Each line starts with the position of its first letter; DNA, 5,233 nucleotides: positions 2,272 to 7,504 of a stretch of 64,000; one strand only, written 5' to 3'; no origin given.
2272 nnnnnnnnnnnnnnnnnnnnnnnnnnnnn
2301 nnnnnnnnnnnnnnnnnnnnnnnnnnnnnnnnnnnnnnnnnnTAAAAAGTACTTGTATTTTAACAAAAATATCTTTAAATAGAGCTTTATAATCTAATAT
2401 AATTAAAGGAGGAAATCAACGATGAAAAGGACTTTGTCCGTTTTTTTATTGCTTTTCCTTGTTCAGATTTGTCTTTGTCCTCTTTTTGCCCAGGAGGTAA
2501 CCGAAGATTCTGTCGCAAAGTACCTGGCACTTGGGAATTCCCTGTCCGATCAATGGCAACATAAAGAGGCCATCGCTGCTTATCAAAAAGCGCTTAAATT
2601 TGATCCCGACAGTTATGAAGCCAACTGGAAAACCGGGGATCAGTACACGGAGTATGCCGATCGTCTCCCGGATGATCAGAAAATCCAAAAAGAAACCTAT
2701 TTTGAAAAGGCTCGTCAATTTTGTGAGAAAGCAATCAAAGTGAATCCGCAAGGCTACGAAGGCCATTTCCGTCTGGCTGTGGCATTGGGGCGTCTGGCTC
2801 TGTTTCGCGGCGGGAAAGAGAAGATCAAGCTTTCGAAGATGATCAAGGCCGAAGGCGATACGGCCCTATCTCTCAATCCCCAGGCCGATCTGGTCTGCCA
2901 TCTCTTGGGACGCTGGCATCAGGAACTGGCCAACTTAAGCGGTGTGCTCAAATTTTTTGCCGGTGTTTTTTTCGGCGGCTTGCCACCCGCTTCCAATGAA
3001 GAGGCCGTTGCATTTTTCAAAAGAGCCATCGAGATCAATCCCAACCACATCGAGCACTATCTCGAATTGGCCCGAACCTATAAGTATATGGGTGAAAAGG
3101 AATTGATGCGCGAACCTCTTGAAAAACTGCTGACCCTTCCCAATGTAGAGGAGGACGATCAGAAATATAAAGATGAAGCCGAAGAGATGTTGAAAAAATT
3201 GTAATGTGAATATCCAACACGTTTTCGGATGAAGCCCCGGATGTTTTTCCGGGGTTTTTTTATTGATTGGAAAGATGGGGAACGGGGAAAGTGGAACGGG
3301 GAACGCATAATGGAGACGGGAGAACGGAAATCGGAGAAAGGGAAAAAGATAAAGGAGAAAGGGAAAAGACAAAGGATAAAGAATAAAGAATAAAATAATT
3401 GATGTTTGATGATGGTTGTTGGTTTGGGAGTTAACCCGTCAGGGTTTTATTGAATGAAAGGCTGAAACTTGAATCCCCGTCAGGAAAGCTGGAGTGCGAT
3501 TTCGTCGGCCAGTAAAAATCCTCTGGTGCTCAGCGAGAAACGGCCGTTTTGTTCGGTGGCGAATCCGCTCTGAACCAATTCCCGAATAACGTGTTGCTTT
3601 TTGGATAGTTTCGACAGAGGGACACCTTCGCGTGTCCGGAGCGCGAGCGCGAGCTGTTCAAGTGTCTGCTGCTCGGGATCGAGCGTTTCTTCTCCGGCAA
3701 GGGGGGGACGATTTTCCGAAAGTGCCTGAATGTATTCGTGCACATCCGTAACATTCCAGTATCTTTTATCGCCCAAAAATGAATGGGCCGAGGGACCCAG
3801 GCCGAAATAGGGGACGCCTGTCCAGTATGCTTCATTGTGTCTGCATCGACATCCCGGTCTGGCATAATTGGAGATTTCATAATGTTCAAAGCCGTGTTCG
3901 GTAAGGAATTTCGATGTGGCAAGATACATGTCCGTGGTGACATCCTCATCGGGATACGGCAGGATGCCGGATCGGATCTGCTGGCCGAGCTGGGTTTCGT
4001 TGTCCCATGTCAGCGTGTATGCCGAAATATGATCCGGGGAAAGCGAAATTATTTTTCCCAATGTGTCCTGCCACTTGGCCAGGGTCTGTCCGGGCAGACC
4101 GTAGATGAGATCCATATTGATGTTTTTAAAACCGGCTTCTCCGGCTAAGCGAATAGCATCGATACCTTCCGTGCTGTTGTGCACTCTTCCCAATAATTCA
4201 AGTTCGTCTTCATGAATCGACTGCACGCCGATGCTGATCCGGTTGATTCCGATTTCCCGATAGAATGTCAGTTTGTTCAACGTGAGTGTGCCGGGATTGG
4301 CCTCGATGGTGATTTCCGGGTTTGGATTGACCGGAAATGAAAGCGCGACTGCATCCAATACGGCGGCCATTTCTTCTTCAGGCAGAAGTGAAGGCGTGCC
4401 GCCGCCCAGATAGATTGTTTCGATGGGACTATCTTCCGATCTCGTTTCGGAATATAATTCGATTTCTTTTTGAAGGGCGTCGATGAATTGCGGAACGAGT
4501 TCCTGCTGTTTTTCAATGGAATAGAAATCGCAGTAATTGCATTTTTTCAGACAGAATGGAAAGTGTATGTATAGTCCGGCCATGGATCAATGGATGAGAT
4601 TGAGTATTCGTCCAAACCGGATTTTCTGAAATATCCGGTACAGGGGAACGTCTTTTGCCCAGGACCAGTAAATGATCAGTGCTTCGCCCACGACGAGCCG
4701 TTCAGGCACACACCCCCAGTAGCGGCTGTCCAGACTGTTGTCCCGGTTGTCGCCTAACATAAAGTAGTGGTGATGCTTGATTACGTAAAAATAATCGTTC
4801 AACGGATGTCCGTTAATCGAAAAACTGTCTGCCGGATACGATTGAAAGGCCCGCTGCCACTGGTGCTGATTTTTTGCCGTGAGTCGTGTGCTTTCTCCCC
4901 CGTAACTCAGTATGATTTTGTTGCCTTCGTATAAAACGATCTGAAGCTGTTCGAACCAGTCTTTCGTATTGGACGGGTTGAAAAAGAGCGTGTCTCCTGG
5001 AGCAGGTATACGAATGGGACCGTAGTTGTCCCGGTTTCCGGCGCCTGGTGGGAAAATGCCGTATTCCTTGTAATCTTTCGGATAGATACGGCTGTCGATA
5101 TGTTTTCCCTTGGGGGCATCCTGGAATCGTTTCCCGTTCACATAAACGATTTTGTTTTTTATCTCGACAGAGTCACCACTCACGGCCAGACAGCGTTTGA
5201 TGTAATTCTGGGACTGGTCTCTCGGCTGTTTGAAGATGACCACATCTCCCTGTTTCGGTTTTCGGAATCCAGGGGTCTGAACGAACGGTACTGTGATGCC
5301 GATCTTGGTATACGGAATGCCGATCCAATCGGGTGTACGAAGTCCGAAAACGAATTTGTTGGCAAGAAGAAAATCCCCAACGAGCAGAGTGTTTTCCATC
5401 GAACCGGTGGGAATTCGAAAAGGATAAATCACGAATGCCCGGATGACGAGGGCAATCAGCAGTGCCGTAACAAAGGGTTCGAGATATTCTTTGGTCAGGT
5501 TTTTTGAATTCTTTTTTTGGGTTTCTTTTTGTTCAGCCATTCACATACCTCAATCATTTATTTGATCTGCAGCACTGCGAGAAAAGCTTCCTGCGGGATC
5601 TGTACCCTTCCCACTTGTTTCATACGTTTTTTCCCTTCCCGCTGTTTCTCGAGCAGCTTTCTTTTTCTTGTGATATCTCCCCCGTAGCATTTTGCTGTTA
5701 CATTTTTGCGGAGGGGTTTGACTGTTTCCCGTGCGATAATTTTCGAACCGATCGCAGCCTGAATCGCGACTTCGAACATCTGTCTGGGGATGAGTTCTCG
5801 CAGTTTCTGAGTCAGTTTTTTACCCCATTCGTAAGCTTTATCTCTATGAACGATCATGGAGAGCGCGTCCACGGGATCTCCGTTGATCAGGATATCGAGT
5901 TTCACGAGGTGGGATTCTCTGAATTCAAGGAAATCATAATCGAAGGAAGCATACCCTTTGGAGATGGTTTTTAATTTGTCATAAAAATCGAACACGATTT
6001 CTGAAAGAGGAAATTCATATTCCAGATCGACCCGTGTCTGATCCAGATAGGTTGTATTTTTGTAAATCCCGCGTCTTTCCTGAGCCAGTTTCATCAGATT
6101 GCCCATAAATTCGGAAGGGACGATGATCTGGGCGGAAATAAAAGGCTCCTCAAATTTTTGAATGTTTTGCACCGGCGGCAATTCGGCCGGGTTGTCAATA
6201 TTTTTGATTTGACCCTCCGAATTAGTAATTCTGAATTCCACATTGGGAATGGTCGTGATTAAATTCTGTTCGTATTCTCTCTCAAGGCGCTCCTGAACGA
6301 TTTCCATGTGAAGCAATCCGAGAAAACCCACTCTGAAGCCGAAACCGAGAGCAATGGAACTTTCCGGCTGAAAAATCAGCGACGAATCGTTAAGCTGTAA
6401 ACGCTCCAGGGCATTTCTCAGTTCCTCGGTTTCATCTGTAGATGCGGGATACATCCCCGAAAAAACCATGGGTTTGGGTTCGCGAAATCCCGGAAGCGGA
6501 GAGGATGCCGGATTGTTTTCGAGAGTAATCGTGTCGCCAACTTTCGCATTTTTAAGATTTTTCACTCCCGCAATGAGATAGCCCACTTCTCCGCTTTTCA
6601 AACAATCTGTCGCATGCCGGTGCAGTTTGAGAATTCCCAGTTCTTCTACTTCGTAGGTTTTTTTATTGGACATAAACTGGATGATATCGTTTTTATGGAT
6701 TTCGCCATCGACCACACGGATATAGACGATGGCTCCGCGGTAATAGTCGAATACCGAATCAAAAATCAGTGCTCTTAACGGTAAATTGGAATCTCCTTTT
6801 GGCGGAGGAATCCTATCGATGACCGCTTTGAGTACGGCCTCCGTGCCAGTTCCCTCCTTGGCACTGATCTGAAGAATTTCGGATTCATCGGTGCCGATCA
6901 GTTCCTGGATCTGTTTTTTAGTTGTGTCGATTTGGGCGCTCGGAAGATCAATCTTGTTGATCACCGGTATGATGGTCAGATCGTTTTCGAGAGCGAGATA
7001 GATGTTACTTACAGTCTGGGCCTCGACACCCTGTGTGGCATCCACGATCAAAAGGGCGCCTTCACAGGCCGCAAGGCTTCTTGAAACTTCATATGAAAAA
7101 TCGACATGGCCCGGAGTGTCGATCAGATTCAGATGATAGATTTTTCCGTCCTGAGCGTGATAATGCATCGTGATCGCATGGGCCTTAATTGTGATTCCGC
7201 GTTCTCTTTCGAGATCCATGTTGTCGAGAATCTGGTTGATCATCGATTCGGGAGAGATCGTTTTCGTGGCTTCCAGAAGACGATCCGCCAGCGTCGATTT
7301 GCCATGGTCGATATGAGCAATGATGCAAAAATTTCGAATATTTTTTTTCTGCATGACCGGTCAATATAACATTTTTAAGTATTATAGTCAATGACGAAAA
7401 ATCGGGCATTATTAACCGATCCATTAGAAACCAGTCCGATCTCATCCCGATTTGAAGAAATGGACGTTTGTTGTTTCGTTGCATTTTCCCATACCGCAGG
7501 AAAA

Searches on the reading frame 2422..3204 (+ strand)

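Call 32: search_protein_families(library=pfam, proteins=[window:2422-3204:+], max_evalue=0.00001)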
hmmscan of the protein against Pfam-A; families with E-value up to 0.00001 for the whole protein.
window:2422-3204:+ (260 aa): 11 families
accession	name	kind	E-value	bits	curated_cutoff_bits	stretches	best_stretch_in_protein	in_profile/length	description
PF13414.12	TPR_11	-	9.3e-16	57.7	26.8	1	38-73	1-36/42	TPR repeat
PF13431.12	TPR_17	-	1.5e-13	50.3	24.4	0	198-226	1-29/34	Tetratricopeptide repeat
PF13181.12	TPR_8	-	2.5e-13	49.5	25.7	0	34-63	4-33/34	Tetratricopeptide repeat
PF00515.34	TPR_1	-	3.8e-13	49.1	27.8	0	34-63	4-33/34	Tetratricopeptide repeat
PF21033.3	RMD1-3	-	5.4e-10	39.3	26.7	1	87-256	59-229/235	Regulator of microtubule dynamics protein 1-3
PF13428.12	TPR_14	-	6.9e-10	39.1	23.5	0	193-218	18-43/44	Tetratricopeptide repeat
PF07719.23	TPR_2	-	1.2e-09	37.9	27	0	34-63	4-33/34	Tetratricopeptide repeat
PF06552.18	TOM20_plant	-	2.2e-09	37.8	20.6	1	48-112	52-114/187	Plant specific mitochondrial import receptor subunit TOM20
PF14559.12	TPR_19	-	4e-09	37.1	25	0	193-221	8-36/68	Tetratricopeptide repeat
PF13432.12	TPR_16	-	7.3e-07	30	32.7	0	35-73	1-39/65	Tetratricopeptide repeat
PF13424.12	TPR_12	-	7.2e-06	26.6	30.1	0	34-59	48-73/77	Tetratricopeptide repeat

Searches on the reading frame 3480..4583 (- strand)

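Call 32: search_protein_families(library=pfam, proteins=[window:3480-4583:-], max_evalue=0.00001)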
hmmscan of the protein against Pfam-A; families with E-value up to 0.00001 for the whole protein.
window:3480-4583:- (367 aa): 2 families
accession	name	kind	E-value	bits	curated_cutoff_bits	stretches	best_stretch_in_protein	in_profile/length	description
PF04055.27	Radical_SAM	-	1.7e-27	97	29.5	1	5-175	1-163/166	Radical SAM superfamily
PF06969.22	HemN_C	-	5.9e-06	26.7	24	0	301-358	1-67/67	HemN C-terminal domain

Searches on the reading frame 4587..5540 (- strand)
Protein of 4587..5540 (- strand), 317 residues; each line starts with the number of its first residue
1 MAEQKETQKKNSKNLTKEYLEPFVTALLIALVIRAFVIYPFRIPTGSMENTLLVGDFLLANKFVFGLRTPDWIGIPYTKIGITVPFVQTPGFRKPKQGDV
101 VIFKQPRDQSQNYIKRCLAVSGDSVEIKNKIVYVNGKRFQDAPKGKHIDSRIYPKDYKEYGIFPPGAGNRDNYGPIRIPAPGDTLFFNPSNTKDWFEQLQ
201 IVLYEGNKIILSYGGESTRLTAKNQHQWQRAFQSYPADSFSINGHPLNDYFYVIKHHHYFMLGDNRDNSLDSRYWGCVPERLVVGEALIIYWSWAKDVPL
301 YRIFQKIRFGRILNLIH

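Call 32: search_protein_families(library=pfam, proteins=[window:4587-5540:-], max_evalue=0.00001)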
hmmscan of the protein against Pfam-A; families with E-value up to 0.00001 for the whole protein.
window:4587-5540:- (317 aa): 1 family
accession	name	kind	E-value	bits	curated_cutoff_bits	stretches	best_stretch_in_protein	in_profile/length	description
PF10502.14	Peptidase_S26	-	7.3e-46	156.6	22.9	1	17-292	2-168/168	Signal peptidase, peptidase S26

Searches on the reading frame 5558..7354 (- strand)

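Call 32: search_protein_families(library=pfam, proteins=[window:5558-7354:-], max_evalue=0.00001)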
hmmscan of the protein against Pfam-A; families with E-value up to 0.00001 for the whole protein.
window:5558-7354:- (598 aa): 5 families
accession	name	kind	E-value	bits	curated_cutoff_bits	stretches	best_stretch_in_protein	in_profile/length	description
PF00009.33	GTP_EFTU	-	1.9e-57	194.4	26.5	1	4-184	1-188/188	Elongation factor Tu GTP binding domain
PF06421.17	LepA_C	-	3.6e-53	178.6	29.7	1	490-596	1-107/107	GTP-binding protein LepA C-terminus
PF00679.30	EFG_C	-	2.9e-21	75.7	27.9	1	401-487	2-87/89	Elongation factor G C-terminus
PF03144.31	GTP_EFTU_D2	-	1.3e-13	51.6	30.3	1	207-277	1-73/73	Elongation factor Tu domain 2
PF00071.28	Ras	-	5.9e-06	26.4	21.6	0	53-182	29-160/162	Ras family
